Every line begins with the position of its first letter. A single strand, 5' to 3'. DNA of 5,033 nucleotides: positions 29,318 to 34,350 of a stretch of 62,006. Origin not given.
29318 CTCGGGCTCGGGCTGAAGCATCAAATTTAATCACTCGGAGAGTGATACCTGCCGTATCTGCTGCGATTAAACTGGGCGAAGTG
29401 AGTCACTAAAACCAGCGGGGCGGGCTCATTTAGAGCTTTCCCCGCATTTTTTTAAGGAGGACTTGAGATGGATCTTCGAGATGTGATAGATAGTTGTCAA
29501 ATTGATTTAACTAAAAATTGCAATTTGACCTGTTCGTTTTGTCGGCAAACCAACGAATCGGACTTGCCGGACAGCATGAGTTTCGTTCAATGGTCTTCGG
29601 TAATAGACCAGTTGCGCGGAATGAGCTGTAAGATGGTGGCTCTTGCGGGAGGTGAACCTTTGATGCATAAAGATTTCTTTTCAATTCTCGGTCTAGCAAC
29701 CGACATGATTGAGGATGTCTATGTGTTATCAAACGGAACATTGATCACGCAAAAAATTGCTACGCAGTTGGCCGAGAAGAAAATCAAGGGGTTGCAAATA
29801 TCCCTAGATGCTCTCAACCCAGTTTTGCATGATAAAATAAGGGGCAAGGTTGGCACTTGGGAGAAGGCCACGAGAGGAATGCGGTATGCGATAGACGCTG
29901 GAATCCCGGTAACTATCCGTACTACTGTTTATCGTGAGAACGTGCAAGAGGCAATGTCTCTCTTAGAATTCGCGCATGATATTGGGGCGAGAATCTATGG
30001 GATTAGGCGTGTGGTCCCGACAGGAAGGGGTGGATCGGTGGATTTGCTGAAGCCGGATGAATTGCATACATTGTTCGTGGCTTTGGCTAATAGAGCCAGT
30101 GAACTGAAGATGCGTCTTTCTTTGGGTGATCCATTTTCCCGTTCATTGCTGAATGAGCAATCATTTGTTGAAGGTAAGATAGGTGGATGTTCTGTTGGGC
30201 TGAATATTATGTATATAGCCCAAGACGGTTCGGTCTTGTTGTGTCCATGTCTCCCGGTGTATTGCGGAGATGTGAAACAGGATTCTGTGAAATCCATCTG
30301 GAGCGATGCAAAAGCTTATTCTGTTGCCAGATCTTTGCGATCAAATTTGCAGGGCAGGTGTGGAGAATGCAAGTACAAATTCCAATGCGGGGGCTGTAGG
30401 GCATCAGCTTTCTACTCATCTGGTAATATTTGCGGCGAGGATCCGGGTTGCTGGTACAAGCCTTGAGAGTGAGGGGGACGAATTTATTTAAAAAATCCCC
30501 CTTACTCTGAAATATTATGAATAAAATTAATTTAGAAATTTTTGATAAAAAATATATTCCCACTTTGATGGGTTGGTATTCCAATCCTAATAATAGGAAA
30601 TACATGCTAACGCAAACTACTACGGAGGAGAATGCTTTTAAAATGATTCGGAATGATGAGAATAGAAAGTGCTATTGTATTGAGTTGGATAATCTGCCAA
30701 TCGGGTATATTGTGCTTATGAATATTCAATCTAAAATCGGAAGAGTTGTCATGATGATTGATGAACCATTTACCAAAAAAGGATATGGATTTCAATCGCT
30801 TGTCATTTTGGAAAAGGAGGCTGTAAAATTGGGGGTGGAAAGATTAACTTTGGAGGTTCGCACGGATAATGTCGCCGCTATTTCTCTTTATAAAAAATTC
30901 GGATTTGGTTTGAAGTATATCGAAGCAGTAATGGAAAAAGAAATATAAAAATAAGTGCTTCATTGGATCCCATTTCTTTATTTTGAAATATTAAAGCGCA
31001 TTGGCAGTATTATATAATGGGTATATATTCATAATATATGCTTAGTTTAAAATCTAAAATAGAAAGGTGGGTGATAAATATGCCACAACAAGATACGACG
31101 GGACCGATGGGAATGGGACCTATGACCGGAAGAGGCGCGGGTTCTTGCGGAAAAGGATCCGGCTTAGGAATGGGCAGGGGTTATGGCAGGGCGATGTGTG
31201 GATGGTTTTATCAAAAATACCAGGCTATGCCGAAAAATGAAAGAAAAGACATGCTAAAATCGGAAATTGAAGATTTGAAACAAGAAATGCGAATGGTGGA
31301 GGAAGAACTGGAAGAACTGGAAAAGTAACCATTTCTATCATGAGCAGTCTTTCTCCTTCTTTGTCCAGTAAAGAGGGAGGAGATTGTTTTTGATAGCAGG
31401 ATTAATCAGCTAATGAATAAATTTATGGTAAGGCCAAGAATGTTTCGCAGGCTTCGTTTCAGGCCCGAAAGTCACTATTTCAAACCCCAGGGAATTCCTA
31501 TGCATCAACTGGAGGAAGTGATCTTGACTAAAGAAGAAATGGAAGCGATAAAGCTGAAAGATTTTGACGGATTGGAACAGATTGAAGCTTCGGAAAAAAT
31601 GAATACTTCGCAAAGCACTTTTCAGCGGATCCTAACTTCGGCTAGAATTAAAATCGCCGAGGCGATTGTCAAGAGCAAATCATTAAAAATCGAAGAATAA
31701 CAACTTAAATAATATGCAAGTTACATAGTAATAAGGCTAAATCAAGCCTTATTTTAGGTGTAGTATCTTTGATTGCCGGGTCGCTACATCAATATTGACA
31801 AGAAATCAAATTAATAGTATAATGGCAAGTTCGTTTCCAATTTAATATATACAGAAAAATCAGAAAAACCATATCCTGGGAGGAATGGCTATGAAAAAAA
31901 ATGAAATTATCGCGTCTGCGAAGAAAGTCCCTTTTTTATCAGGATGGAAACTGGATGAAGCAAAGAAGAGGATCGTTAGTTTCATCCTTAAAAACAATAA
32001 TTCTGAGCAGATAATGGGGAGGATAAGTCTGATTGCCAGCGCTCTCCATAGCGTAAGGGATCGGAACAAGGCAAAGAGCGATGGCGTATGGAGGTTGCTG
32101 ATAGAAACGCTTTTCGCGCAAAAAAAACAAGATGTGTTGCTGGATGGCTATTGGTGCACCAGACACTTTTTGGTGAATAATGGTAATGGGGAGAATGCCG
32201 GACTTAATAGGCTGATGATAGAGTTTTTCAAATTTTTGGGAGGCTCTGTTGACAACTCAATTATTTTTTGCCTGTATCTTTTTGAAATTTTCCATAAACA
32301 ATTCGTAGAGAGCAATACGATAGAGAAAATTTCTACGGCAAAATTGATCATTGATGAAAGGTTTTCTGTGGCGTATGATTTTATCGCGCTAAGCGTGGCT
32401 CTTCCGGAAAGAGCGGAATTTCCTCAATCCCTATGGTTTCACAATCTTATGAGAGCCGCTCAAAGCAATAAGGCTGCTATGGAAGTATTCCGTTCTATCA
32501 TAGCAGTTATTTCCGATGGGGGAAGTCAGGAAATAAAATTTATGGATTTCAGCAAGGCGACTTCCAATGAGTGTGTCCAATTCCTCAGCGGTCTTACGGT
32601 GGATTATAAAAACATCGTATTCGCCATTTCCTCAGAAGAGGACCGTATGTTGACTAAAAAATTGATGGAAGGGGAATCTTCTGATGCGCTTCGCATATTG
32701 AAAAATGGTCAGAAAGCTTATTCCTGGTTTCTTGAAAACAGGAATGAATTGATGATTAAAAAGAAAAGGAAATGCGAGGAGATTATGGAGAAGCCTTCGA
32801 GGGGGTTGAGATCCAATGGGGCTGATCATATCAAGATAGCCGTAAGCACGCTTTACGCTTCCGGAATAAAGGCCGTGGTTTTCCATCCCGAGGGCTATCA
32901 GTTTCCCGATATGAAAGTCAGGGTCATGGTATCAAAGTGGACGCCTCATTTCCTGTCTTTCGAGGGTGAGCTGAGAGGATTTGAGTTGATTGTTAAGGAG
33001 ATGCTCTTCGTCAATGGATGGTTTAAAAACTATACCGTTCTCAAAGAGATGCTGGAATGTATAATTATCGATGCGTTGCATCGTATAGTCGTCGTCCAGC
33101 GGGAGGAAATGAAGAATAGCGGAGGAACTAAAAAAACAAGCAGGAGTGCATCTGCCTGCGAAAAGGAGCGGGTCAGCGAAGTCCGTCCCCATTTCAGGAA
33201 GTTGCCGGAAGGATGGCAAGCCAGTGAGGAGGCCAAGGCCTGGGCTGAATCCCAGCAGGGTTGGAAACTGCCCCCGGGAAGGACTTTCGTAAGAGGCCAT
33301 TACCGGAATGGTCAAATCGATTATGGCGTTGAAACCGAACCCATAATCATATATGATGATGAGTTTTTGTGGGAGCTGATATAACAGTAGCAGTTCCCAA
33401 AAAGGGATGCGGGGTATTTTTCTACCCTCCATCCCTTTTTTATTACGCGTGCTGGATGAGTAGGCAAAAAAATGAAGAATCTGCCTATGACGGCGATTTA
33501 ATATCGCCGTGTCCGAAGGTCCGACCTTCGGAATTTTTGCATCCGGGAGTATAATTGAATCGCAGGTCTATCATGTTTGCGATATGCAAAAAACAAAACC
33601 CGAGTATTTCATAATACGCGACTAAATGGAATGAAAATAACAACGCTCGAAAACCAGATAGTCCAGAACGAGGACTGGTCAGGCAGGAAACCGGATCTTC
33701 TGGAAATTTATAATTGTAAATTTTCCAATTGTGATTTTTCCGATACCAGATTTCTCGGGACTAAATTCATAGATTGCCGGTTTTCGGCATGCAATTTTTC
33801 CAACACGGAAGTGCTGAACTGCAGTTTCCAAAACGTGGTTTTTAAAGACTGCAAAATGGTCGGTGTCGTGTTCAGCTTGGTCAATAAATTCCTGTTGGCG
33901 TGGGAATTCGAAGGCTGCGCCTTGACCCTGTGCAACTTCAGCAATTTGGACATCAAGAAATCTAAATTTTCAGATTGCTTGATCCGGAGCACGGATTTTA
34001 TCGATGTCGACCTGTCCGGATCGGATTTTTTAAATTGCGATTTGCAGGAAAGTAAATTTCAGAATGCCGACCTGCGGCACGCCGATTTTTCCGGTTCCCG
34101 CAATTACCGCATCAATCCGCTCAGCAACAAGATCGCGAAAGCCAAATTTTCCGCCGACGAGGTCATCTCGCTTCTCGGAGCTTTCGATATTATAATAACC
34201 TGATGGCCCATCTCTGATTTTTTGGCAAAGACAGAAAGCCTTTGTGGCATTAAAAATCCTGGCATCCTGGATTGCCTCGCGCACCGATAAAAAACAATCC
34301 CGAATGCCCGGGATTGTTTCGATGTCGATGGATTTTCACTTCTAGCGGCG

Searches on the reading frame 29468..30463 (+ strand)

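Call 21: search_protein_families(library=pfam, proteins=[window:29468-30463:+], max_evalue=0.00001)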
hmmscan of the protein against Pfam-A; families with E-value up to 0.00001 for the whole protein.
window:29468-30463:+ (332 aa): 2 families
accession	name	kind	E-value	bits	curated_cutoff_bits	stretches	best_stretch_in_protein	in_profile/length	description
PF04055.27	Radical_SAM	-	1.2e-24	87.8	29.5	1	14-169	3-166/166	Radical SAM superfamily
PF13186.11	SPASM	-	6.2e-08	33.2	21.5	1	241-302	1-67/67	Iron-sulfur cluster-binding domain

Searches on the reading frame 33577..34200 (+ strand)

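Call 3: search_protein_families(library=pfam, proteins=[window:33577-34200:+], max_evalue=0.01)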
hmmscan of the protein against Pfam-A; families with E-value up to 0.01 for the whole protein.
window:33577-34200:+ (208 aa): 4 families
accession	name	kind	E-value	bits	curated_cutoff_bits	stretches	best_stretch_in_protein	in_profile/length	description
PF13599.13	Pentapeptide_4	-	1.3e-24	86.5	38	2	110-174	7-71/78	Pentapeptide repeat region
PF00805.28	Pentapeptide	-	1.2e-20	73.1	20.2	2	139-173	6-40/40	Pentapeptide repeats (8 copies)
PF13576.12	Pentapeptide_3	-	1.2e-14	54.7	27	3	45-87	2-47/48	Pentapeptide repeats (9 copies)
PF23894.2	LD_SV2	-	2.4e-13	50.7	29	2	119-175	30-86/92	SV2A/B/C luminal domain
